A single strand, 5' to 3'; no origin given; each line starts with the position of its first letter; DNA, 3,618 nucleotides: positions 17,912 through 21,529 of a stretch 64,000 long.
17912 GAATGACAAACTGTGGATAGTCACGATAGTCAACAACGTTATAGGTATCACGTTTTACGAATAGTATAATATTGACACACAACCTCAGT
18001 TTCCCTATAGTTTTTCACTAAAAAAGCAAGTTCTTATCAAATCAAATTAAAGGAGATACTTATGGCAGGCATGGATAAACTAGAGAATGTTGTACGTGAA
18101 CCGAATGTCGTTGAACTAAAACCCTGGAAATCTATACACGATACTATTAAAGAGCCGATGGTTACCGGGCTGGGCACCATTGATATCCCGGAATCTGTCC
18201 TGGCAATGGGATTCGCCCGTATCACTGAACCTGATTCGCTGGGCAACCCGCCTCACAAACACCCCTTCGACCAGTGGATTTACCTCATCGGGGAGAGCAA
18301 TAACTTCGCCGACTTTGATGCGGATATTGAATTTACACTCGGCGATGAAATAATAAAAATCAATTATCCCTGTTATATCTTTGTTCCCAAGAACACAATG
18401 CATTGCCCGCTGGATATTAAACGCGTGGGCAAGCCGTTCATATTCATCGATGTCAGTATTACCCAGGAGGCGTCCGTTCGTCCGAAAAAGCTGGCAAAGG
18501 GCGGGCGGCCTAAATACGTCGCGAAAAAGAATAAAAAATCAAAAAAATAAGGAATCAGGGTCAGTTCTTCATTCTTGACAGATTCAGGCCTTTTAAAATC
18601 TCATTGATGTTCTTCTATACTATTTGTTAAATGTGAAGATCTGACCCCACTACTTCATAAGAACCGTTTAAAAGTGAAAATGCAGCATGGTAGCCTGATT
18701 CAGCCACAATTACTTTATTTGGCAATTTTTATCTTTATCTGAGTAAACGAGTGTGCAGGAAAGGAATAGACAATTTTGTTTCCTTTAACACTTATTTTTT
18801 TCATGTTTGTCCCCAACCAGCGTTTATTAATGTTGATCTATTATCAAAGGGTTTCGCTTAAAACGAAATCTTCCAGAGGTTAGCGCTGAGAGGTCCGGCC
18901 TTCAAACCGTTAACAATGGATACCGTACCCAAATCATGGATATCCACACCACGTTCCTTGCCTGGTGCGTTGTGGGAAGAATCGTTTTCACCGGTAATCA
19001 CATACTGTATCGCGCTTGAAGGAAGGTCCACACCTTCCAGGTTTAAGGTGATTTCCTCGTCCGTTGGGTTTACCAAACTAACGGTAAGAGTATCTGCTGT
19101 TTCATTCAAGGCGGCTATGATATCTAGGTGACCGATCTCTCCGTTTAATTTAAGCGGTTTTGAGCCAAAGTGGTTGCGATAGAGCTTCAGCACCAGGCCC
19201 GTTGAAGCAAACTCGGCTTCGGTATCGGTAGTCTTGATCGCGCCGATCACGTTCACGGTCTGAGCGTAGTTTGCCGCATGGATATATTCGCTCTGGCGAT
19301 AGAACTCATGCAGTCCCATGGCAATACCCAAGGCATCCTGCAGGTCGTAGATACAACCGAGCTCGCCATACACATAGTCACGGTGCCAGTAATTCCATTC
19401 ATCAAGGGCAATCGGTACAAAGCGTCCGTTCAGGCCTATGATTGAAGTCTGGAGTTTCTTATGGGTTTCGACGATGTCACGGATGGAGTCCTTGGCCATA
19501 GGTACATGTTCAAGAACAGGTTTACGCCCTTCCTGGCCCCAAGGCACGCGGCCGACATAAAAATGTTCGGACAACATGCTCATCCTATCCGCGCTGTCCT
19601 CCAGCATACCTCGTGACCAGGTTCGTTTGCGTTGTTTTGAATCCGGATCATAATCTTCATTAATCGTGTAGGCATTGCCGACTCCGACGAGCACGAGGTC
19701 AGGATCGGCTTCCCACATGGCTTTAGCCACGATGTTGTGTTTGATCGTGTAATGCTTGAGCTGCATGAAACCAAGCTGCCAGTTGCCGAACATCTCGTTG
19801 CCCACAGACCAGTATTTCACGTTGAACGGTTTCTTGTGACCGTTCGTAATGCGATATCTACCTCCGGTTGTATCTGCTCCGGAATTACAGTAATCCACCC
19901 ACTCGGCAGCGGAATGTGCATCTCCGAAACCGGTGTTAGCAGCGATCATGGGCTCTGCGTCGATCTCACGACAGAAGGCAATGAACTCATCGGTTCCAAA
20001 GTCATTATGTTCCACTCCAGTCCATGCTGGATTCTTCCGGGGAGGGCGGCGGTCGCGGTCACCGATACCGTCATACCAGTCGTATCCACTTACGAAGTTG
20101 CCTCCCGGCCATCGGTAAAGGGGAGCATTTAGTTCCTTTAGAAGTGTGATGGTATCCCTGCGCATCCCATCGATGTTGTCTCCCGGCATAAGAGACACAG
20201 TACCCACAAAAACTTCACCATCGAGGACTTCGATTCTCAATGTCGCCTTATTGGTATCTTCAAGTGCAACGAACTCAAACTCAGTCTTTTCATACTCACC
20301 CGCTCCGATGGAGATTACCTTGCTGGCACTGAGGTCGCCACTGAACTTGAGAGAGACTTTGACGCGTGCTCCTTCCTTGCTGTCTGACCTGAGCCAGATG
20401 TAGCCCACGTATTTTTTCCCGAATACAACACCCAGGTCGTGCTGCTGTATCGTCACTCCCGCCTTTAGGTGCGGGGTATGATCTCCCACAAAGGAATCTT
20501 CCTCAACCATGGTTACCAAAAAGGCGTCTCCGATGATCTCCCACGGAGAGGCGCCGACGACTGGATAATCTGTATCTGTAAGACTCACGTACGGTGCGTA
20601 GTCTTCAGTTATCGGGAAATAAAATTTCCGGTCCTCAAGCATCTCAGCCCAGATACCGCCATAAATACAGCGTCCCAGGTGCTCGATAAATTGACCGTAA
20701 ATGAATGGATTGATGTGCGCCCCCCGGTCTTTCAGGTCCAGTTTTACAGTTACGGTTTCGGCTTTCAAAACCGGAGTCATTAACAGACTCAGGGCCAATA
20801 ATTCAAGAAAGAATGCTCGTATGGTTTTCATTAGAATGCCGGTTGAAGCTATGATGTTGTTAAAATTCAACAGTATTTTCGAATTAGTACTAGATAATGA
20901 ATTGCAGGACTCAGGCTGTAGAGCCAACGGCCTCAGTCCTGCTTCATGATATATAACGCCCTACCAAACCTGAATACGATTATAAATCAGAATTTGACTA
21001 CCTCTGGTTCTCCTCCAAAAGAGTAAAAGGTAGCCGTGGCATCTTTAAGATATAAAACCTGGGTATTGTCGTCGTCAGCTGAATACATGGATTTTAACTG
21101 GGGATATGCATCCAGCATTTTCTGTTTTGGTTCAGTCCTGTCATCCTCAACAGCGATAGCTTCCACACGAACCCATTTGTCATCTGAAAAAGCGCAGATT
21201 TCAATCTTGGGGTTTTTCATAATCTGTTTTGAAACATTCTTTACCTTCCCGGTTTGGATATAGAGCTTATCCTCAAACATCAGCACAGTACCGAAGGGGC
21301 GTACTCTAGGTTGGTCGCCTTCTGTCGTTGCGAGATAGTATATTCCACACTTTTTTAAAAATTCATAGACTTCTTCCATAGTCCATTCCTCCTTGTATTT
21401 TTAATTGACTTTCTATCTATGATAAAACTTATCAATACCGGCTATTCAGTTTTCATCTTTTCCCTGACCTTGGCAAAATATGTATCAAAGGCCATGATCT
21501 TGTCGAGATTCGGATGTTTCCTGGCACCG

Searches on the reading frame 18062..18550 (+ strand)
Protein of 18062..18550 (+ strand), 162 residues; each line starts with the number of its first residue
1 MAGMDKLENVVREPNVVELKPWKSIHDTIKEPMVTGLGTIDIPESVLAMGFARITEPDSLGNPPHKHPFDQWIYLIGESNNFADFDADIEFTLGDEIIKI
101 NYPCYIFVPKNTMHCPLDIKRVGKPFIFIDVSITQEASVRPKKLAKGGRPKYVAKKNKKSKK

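Call 10: search_protein_families(library=pfam, proteins=[window:18062-18550:+], max_evalue=0.01)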
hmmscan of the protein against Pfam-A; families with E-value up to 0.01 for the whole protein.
window:18062-18550:+ (162 aa): 0 families

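Call 32: search_protein_families(library=pfam, proteins=[window:18062-18550:+], max_evalue=1)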
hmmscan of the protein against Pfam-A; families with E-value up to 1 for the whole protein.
window:18062-18550:+ (162 aa): 0 families

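Call 35: find_homologous_proteins(query=window:18062-18550:+, max_evalue=0.001)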
Query window:18062-18550:+ (162 aa): 366 proteins with E <= 0.001 among 372 candidates; the best 120 are listed.
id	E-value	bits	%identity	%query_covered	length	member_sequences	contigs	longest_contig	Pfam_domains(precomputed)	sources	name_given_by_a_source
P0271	1.0e-102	359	96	100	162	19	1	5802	-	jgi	jgi:hypothetical protein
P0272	2.7e-97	341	92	98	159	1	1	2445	-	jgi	jgi:hypothetical protein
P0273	1.2e-95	336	91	98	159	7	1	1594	-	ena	-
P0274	6.6e-94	330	90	98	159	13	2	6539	-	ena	-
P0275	1.7e-93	329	91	95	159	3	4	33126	-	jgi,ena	jgi:hypothetical protein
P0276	3.9e-93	327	90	95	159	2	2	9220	-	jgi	jgi:hypothetical protein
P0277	4.8e-93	327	89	95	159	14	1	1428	-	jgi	-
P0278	7.9e-93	326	89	98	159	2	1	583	-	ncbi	-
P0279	8.7e-93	326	88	98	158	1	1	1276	-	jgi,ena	-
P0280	1.0e-92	326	89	98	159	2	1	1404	-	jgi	jgi:hypothetical protein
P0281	7.4e-92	323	88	95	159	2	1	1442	-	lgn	-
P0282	3.2e-91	321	87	98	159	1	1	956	-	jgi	jgi:hypothetical protein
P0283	5.0e-91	321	87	98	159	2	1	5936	-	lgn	-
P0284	9.6e-91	320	87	98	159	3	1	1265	-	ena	-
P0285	1.6e-90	319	87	98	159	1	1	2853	-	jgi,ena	-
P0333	8.1e-83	294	79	98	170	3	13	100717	-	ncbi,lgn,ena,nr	ncbi:MAG: hypothetical protein GX357_10055 [Firmicutes bacterium]|nr:hypothetical protein [Bacillota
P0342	2.5e-81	289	79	96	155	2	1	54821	-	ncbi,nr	ncbi:MAG: hypothetical protein A2Z29_08710 [Chloroflexi bacterium RBG_16_56_11]|nr:MAG: hypothetical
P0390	2.8e-76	273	74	94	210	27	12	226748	-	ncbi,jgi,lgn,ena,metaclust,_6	jgi:hypothetical protein|metaclust:\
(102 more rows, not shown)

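Call 36: find_encoding_contigs(protein=P0333, flank=8000, max_places=2)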
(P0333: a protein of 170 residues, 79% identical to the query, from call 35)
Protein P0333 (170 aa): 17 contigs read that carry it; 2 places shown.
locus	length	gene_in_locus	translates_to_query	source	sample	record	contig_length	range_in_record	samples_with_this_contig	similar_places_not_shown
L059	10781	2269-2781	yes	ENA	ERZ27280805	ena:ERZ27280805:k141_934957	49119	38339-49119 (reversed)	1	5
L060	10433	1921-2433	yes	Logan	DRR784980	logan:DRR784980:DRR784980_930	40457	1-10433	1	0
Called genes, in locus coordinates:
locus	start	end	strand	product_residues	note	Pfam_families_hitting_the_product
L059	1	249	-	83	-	?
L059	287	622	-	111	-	-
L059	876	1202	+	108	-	PF13240:Zn_Ribbon_1 (weak)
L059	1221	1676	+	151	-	PF12773:DZR (weak), PF13240:Zn_Ribbon_1 (faint)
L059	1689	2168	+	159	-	PF10825:DUF2752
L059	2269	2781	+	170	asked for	-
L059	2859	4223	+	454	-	PF03023:MurJ, PF01554:MatE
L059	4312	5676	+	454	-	PF01554:MatE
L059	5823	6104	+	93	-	PF04456:DUF503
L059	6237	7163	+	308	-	PF00106:adh_short, PF08659:KR, PF13561:adh_short_C2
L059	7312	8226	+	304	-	PF01565:FAD_binding_4, PF02873:MurB_C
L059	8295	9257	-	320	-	PF02779:Transket_pyr, PF02780:Transketolase_C, PF22613:Transketolase_C_1 (weak)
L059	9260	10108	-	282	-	PF13292:DXP_synthase_N (weak), PF00456:Transketolase_N, PF00676:E1_dh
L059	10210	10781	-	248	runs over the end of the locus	PF00586:AIRS (weak)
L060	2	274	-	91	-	?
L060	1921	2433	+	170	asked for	-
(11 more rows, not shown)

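Call 37: find_encoding_contigs(protein=P0390, flank=8000, max_places=3)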
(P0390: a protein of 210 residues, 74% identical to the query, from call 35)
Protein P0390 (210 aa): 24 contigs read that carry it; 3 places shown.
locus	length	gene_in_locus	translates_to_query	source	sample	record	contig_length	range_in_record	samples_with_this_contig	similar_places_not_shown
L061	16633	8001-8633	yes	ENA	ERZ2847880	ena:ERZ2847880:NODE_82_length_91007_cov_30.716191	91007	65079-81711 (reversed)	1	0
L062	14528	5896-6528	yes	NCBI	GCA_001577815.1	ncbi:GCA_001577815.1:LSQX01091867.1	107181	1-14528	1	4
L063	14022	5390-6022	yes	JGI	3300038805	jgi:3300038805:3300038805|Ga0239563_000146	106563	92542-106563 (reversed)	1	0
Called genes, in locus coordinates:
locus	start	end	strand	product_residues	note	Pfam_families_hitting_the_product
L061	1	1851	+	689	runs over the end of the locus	PF07488:Glyco_hydro_67M, PF07477:Glyco_hydro_67C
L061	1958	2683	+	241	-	PF13894:zf-C2H2_4 (faint), PF13085:Fer2_3 (weak), PF01799:Fer2_2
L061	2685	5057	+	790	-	PF01315:Ald_Xan_dh_C, PF02738:MoCoBD_1, PF20256:MoCoBD_2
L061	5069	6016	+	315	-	PF00941:FAD_binding_5, PF03450:CO_deh_flav_C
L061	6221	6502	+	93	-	-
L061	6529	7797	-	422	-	PF01208:URO-D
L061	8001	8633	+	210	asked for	-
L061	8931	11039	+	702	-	PF00009:GTP_EFTU, PF03144:GTP_EFTU_D2, PF22042:EF-G_D2, PF14492:EFG_III, PF16658:RF3_C (weak), PF03764:EFG_IV, PF00679:EFG_C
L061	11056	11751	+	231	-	PF13481:AAA_25 (weak)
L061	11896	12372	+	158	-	PF03061:4HBT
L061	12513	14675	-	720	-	PF01432:Peptidase_M3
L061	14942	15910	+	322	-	PF02540:NAD_synthase (faint), PF00958:GMP_synt_C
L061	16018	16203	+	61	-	-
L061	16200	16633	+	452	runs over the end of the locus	PF03486:HI0933_like, PF07992:Pyr_redox_2 (weak), PF00890:FAD_binding_2 (weak), PF01134:GIDA (weak), PF01266:DAO (weak), PF12831:FAD_oxidored, PF13450:NAD_binding_8 (weak), PF22780:HI0933_like_1st, +2 more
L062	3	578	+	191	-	?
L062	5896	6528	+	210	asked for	-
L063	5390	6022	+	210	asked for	-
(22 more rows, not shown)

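Call 38: find_encoding_contigs(protein=P0342, flank=8000, max_places=2)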
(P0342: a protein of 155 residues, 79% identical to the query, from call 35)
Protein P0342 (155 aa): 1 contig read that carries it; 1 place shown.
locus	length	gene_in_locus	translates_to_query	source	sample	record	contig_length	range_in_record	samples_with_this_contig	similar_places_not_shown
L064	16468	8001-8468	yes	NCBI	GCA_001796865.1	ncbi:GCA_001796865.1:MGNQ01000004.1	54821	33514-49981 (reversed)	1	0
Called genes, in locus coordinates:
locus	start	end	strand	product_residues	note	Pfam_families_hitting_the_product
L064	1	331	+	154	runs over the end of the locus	-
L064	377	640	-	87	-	-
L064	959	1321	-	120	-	PF16320:Ribosomal_L12_N, PF00542:Ribosomal_L12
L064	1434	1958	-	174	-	PF00466:Ribosomal_L10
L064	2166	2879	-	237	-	PF00687:Ribosomal_L1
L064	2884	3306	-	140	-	PF03946:Ribosomal_L11_N, PF00298:Ribosomal_L11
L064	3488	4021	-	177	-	PF02357:NusG, PF00467:KOW (weak)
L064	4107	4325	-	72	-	PF00584:SecE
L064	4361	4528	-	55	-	PF00471:Ribosomal_L33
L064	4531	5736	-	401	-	PF00009:GTP_EFTU, PF03144:GTP_EFTU_D2, PF03143:GTP_EFTU_D3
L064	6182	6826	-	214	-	PF01694:Rhomboid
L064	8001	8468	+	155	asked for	-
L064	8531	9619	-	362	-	PF01118:Semialdhyde_dh, PF02774:Semialdhyde_dhC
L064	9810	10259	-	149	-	PF12675:DUF3795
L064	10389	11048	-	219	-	PF01144:CoA_trans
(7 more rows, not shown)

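Call 71: predict_structure(alignment_id=A3)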
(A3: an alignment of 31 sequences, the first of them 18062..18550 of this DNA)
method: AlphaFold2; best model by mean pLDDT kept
length: 162 residues; sequences in the alignment: 31
mean_pLDDT: 46.0   pTM: 0.43
mean pLDDT of the five models: 46.0, 45.0, 35.4, 35.2, 31.9
residues with pLDDT >= 90: 0; 70-90: 5; 50-70: 54; < 50: 103
segments of 3 or more residues with pLDDT < 50: 1-52, 79-87, 122-162
pLDDT, mean of each block of 10 residues (from residue 1): 34 43 43 39 35 58 66 55 49 59 57 67 45 32 29 27 33
secondary structure, 60 per line:
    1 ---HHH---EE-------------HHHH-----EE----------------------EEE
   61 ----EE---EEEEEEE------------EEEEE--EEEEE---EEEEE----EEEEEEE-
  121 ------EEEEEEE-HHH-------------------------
elements in order: H25-28 E58-60 E70-76 E89-93 E96-100 E104-108 E113-119 E127-133

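Call 73: search_solved_structures(query=A4, max_evalue=10, show_alignments=2)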
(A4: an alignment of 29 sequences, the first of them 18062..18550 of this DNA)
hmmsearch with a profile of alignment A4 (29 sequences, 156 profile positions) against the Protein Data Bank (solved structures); distinct sequences matched with E-value up to 10: 11.
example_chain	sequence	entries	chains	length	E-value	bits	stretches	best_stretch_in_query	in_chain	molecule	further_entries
6j4b_A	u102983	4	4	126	1.5e-07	34.7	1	66-124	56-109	Cupin superfamily protein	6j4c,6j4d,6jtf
7eqk_A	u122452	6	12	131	4.6e-06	29.9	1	66-124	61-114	Cupin domain-containing protein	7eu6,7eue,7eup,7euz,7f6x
1y3t_A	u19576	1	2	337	0.012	18.7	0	90-119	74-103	Hypothetical protein yxaG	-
2h0v_A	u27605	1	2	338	0.012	18.7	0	90-119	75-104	Quercetin 2,3-dioxygenase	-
3st1_A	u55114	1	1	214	0.15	15.2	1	34-90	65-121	Necrosis-and ethylene-inducing protein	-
8hfb_A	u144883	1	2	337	0.17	15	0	90-119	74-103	Quercetin 2,3-dioxygenase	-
4e2g_A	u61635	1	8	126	0.25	14.4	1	50-119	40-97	Cupin 2 conserved barrel domain protein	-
6vzy_A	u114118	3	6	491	0.41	13.8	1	47-97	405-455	Cupin domain-containing diiron protein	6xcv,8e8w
6m9r_A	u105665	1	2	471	0.45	13.6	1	47-97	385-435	SznF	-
6m9s_A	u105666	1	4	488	0.45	13.6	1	47-97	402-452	SznF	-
4z7e_A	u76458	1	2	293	1.4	12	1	66-109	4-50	Lmo1422 protein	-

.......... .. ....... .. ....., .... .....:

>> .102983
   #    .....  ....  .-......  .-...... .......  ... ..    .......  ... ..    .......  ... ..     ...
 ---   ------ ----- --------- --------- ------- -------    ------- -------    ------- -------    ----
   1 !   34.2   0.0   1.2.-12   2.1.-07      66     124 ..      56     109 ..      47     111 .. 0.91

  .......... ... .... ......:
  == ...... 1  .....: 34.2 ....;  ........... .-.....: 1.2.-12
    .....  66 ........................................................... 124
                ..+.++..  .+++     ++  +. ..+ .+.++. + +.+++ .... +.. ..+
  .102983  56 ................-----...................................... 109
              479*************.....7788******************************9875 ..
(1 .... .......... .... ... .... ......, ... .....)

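Call 74: search_protein_families(library=pfam, alignment_id=A4, max_evalue=1)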
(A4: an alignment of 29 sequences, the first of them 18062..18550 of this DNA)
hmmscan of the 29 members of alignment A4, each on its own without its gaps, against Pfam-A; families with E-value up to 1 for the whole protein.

A. member 1, window:18062-18550:+ (162 aa): 0 families

B. families by the number of members that match (of 29 scanned): 8 families
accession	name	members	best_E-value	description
PF07883.17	Cupin_2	13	0.0005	Cupin domain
PF10399.14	UCR_Fe-S_N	1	0.06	Ubiquitinol-cytochrome C reductase Fe-S subunit TAT signal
PF10309.14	NCBP3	1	0.17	Nuclear cap-binding protein subunit 3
PF16867.11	DMSP_lyase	1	0.22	Dimethlysulfonioproprionate lyase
PF16954.10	HRG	1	0.27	Haem-transporter, endosomal/lysosomal, haem-responsive gene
PF13513.12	HEAT_EZ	1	0.27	HEAT-like repeat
PF11679.13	DUF3275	1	0.29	Protein of unknown function (DUF3275)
PF02311.25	AraC_binding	1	0.39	AraC-like ligand binding domain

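Call 88: search_protein_families(library=ncbifam, proteins=[window:18062-18550:+], max_evalue=0.00001)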
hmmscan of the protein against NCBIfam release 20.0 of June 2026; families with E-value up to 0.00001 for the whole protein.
window:18062-18550:+ (162 aa): 0 families

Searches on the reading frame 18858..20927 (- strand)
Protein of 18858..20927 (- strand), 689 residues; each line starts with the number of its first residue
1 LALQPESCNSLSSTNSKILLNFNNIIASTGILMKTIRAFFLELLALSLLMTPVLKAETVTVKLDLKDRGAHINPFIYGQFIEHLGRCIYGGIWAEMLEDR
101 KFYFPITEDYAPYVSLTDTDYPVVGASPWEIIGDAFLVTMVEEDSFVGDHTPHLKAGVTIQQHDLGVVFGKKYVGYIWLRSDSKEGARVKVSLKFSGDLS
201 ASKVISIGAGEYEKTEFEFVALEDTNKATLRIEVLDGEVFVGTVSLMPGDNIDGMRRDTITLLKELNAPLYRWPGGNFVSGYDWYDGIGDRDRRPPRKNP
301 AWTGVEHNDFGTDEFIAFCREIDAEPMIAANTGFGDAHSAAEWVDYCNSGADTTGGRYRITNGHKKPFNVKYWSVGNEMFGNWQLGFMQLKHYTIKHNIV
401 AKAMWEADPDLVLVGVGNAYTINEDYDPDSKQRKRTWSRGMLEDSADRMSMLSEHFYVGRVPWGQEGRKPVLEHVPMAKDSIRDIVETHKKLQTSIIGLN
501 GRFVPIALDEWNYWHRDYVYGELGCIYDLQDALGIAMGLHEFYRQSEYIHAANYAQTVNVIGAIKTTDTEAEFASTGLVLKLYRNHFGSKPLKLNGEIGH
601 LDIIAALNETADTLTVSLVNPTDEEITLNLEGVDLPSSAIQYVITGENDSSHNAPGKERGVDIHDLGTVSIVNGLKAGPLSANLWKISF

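Call 10: search_protein_families(library=pfam, proteins=[window:18858-20927:-], max_evalue=0.01)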
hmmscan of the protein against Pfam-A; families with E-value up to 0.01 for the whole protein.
window:18858-20927:- (689 aa): 2 families
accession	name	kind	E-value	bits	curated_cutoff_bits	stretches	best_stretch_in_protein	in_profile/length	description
PF06964.18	Alpha-L-AF_C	-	2.2e-16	60.9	27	1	509-672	1-153/165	Alpha-L-arabinofuranosidase C-terminal domain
PF22848.2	ASD1_dom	-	3.7e-08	33.7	22.2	1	344-426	114-189/239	Alpha-L-arabinofuranosidase 1 domain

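Call 88: search_protein_families(library=ncbifam, proteins=[window:18858-20927:-], max_evalue=0.00001)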
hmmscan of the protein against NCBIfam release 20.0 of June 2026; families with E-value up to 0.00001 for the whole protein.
window:18858-20927:- (689 aa): 1 family
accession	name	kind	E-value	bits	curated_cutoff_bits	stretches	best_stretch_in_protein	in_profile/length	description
NF051901.1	ArabsyFurArfAAgro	equivalog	6.4e-69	233.2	625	1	252-576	46-372/502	arabinosylfuranosidase ArfA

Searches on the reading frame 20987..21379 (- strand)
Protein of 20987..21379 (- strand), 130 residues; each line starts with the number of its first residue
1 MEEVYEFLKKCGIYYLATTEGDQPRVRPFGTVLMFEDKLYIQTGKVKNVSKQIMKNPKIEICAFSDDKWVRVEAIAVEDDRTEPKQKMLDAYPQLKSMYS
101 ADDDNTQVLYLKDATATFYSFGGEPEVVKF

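Call 10: search_protein_families(library=pfam, proteins=[window:20987-21379:-], max_evalue=0.01)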
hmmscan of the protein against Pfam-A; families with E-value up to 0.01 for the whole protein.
window:20987-21379:- (130 aa): 3 families
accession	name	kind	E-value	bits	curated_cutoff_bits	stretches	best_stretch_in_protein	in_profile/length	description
PF01243.27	PNPOx_N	-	3.3e-08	34.4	28.1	1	2-92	3-89/120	Pyridoxamine 5'-phosphate oxidase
PF12900.13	Pyridox_ox_2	-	0.00083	19.8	27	1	2-71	3-70/140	Pyridoxamine 5'-phosphate oxidase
PF16242.11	Pyrid_ox_like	-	0.0024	17.8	28.8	1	2-116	4-122/149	Pyridoxamine 5'-phosphate oxidase like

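Call 88: search_protein_families(library=ncbifam, proteins=[window:20987-21379:-], max_evalue=0.00001)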
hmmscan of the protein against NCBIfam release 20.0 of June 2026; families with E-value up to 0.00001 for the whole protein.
window:20987-21379:- (130 aa): 0 families
